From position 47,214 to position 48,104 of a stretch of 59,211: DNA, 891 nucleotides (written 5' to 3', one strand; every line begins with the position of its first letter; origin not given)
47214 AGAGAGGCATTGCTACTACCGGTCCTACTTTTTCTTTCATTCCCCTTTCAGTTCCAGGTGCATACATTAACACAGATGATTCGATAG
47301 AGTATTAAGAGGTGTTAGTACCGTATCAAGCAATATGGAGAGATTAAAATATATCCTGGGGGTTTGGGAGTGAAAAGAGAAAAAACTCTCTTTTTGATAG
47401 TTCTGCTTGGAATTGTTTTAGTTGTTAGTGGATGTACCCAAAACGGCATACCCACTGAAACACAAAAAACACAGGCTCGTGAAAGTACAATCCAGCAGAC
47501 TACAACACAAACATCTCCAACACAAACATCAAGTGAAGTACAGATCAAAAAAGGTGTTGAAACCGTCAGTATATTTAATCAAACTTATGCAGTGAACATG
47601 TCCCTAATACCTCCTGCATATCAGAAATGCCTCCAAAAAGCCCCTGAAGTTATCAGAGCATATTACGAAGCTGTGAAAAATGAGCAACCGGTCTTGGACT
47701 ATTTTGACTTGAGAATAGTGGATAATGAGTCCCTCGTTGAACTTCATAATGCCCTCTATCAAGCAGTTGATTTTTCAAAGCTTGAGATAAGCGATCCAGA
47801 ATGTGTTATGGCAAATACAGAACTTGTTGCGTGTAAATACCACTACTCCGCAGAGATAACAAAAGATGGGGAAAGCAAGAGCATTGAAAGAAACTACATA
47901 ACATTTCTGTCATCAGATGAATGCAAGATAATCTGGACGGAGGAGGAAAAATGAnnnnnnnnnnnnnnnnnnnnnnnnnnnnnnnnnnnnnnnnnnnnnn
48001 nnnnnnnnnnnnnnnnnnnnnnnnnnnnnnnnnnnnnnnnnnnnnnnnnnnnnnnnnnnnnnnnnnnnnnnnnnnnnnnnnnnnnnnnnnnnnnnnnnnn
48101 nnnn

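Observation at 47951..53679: A GC-rich island of about 5.7 kb encoding three surface or secreted proteins, in a low-GC genome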

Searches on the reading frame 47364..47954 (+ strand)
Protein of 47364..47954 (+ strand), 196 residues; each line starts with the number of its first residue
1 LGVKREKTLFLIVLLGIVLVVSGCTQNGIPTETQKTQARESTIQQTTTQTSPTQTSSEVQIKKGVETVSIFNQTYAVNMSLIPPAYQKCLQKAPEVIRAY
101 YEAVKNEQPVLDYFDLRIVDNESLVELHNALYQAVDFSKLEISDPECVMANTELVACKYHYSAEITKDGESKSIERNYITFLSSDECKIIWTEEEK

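Call 4: search_protein_families(library=pfam, proteins=[window:47364-47954:+], max_evalue=0.01)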
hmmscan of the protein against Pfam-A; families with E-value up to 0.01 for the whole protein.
window:47364-47954:+ (196 aa): 0 families

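Call 47: search_protein_families(library=ncbifam, proteins=[window:47364-47954:+], max_evalue=0.01)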
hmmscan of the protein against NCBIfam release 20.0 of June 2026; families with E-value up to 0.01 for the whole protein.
window:47364-47954:+ (196 aa): 2 families
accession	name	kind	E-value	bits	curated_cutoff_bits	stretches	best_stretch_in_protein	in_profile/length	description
NF042930.1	EF0163_fam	equivalog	0.0013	18.2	65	1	10-67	2-60/165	EF0163 family protein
NF041428.1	TrsH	subfamily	0.0066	16.6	150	0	11-48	5-41/149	TrsH/TraH family protein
